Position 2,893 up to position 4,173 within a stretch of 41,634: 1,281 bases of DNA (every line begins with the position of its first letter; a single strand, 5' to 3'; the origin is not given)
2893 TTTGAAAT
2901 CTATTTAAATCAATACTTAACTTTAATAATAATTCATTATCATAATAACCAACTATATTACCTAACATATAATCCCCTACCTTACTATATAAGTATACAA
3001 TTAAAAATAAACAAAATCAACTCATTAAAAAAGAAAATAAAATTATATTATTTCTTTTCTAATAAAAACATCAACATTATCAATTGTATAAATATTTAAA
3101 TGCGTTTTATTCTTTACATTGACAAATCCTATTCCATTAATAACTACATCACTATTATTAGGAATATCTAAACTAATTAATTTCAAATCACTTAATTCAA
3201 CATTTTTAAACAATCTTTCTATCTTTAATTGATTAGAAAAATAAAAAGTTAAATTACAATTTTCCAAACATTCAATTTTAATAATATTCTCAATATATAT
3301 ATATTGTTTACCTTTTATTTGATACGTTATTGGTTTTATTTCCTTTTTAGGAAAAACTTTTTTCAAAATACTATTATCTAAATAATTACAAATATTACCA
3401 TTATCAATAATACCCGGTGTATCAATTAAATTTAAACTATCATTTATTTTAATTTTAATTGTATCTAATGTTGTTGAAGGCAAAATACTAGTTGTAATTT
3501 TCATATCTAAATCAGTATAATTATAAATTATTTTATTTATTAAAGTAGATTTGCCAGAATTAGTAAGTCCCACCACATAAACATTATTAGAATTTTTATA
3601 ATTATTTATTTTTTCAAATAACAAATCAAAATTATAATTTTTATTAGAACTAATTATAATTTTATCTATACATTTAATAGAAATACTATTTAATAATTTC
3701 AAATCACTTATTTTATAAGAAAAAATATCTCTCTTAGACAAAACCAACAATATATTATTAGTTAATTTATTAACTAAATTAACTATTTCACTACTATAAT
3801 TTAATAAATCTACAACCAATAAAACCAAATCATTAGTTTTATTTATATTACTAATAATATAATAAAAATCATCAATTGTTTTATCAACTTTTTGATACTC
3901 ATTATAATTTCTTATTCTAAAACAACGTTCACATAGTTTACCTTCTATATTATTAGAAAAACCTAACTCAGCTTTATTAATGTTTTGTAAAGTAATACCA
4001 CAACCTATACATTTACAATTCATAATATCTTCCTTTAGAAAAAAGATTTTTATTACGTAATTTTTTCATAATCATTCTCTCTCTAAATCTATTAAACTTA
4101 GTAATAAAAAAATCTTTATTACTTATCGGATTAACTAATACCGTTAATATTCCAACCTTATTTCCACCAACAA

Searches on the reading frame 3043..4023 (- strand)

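Call 36: search_protein_families(library=pfam, proteins=[window:3043-4023:-], max_evalue=0.001)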
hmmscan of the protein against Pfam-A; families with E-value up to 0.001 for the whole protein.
window:3043-4023:- (326 aa): 5 families
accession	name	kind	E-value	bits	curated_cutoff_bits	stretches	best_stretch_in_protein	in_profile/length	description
PF01926.29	MMR_HSR1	-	3.9e-13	50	21.9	1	148-207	2-58/113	50S ribosome-binding GTPase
PF04548.22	AIG1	-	1.1e-06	28.6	27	1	147-223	2-77/212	AIG1 family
PF03193.22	RsgA_GTPase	-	3.6e-06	27.4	30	1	83-205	48-168/174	RsgA GTPase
PF21516.2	YqeH-like_C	-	8.2e-06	26.7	27.7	1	280-324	48-94/95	YqeH-like, C-terminal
PF09439.16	SRPRB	-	0.00048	20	25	1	144-204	2-55/178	Signal recognition particle receptor beta subunit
